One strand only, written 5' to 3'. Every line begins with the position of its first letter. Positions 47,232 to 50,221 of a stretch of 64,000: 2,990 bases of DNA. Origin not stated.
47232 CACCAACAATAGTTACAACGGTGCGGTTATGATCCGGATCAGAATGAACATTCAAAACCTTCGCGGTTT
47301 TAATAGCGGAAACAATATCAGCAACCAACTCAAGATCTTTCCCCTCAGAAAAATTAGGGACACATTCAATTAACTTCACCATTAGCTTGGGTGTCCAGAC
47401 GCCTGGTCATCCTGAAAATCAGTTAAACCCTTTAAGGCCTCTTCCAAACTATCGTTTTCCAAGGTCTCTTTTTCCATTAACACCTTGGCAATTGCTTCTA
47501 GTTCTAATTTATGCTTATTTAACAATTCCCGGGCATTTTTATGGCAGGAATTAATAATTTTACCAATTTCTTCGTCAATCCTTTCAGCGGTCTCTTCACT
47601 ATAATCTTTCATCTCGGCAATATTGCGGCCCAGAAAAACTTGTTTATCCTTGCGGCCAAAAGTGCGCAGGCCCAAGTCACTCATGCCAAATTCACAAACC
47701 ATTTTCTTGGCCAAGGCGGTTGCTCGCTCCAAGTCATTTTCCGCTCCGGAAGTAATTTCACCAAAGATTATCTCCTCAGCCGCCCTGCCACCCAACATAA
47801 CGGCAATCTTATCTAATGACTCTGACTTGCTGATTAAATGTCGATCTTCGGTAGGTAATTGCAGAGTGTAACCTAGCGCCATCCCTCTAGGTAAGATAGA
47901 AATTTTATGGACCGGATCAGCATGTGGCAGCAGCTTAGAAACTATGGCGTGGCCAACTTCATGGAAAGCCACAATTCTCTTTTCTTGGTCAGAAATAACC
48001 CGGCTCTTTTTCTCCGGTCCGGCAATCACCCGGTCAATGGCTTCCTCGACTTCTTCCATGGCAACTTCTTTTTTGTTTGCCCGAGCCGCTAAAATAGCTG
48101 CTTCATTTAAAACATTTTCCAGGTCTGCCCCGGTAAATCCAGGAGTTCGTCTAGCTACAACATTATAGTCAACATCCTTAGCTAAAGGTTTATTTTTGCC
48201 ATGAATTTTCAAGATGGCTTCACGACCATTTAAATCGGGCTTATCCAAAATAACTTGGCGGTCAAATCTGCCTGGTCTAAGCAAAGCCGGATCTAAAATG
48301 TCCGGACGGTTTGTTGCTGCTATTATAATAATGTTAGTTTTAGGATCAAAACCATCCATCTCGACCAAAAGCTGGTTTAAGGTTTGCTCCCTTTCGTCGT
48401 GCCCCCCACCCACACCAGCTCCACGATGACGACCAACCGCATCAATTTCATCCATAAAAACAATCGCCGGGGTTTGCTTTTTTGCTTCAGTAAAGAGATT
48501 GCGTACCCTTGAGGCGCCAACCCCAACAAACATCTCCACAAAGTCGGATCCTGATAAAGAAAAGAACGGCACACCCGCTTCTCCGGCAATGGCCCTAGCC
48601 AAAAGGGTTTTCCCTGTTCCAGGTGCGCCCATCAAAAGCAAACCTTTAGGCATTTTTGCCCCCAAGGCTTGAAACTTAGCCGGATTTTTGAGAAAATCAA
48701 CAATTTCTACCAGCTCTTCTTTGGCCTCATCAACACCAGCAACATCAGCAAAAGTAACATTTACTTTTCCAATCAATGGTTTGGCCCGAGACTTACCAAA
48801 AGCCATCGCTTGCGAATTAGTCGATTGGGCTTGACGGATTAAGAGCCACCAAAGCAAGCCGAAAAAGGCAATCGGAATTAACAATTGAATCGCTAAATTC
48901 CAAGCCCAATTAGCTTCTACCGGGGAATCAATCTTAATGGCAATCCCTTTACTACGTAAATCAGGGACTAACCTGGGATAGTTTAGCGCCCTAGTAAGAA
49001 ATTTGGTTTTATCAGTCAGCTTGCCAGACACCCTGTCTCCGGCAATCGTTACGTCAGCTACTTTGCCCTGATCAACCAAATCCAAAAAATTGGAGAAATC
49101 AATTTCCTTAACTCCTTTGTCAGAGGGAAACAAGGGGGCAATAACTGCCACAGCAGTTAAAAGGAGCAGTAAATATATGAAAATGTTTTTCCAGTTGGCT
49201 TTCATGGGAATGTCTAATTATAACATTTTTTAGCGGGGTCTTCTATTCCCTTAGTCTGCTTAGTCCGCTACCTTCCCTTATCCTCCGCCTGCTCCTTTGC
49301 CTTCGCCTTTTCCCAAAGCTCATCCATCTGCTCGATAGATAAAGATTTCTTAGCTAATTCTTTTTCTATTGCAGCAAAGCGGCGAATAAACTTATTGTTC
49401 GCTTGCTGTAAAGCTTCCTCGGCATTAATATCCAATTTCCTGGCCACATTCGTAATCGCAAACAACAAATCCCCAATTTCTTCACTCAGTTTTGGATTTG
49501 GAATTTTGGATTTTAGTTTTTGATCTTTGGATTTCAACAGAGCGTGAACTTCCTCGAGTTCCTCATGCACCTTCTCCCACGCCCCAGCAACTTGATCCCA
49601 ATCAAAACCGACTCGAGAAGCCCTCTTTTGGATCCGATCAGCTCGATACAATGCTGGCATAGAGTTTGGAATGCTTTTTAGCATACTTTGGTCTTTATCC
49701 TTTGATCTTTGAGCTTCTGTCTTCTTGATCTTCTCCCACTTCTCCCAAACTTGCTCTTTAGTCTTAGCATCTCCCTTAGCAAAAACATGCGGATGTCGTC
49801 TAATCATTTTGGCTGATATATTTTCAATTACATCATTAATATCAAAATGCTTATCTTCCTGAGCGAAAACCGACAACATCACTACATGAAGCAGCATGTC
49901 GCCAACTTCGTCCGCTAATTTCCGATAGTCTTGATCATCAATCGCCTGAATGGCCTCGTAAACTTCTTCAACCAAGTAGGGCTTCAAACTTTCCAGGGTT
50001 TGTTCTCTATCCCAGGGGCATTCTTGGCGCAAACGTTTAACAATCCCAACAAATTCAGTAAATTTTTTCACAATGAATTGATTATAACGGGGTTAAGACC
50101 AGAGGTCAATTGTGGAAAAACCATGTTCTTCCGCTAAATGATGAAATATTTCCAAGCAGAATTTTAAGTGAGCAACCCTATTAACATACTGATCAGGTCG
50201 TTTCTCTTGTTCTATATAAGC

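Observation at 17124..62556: Dispersed 'word-repeat' element family translated in frame inside essential genes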

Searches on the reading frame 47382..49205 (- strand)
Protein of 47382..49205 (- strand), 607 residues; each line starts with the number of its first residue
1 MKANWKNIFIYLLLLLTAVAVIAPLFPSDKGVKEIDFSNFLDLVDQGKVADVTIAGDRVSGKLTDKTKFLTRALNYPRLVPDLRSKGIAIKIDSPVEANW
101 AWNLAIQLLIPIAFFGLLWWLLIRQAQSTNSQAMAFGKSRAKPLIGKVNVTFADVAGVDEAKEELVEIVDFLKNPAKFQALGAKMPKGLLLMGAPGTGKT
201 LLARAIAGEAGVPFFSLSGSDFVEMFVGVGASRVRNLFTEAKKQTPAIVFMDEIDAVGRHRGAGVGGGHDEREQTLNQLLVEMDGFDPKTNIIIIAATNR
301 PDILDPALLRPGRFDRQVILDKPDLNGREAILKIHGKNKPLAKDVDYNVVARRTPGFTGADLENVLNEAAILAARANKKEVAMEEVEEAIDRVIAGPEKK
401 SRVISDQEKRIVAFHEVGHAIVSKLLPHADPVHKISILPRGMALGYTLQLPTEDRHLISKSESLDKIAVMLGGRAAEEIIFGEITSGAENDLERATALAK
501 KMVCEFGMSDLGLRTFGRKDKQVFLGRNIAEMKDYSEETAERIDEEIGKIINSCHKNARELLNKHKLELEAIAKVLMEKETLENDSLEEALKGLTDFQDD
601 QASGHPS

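Call 21: search_protein_families(library=pfam, proteins=[window:47382-49205:-])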
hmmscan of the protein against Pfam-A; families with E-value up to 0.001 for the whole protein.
window:47382-49205:- (607 aa): 7 families
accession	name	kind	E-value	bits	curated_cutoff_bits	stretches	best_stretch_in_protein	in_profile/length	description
PF01434.24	Peptidase_M41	-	7.3e-73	244.9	29.9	1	402-589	1-190/191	Peptidase family M41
PF00004.35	AAA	-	2.6e-44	151.3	21.2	1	189-320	1-129/131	ATPase family associated with various cellular activities (AAA)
PF17862.7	AAA_lid_3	-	4.4e-14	52.2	27.2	1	344-388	1-45/45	AAA+ lid domain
PF06480.20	FtsH_ext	-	3.1e-12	47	25.5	1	8-94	1-98/103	FtsH Extracellular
PF07728.20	AAA_5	-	0.00014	22.3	22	1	189-308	2-135/139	AAA domain (dynein-related subfamily)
PF06068.19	TIP49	-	0.00017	21.3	23.8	1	187-222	51-88/347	TIP49 P-loop domain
PF13191.12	AAA_16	-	0.00053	21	32.6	0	179-208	17-46/167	AAA ATPase domain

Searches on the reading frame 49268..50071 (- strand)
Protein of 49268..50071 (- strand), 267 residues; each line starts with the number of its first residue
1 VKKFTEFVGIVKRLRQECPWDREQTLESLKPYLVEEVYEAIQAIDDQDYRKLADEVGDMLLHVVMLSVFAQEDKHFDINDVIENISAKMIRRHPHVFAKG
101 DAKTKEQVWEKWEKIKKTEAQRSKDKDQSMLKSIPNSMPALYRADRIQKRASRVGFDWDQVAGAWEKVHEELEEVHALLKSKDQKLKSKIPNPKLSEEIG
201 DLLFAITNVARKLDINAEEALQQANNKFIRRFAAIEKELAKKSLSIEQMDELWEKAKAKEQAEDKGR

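Call 20: search_protein_families(library=pfam, proteins=[window:49268-50071:-])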
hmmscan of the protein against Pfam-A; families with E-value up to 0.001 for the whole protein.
window:49268-50071:- (267 aa): 2 families
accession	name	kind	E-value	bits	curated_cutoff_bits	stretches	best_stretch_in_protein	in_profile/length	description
PF03819.22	MazG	-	1e-35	122.2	22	2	24-97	1-74/74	MazG nucleotide pyrophosphohydrolase domain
PF01503.22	PRA-PH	-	1.5e-07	32.1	21.3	0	15-67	15-68/86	Phosphoribosyl-ATP pyrophosphohydrolase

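Call 70: search_solved_structures(query=window:49268-50071:-, show_alignments=1)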
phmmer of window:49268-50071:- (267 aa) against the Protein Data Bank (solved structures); distinct sequences matched with E-value up to 0.001: 4.
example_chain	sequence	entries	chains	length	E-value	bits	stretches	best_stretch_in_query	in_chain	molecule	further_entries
3cra_A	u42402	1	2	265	7.5e-61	209.2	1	6-260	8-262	Protein mazG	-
3crc_A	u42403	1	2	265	2.3e-60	207.6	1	6-258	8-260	Protein mazG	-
2yxh_A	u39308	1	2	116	6.6e-13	52.1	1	8-113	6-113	MazG-related protein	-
7yh5_A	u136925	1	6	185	2.2e-12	50.4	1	4-98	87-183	Nucleoside triphosphate pyrophosphohydrolase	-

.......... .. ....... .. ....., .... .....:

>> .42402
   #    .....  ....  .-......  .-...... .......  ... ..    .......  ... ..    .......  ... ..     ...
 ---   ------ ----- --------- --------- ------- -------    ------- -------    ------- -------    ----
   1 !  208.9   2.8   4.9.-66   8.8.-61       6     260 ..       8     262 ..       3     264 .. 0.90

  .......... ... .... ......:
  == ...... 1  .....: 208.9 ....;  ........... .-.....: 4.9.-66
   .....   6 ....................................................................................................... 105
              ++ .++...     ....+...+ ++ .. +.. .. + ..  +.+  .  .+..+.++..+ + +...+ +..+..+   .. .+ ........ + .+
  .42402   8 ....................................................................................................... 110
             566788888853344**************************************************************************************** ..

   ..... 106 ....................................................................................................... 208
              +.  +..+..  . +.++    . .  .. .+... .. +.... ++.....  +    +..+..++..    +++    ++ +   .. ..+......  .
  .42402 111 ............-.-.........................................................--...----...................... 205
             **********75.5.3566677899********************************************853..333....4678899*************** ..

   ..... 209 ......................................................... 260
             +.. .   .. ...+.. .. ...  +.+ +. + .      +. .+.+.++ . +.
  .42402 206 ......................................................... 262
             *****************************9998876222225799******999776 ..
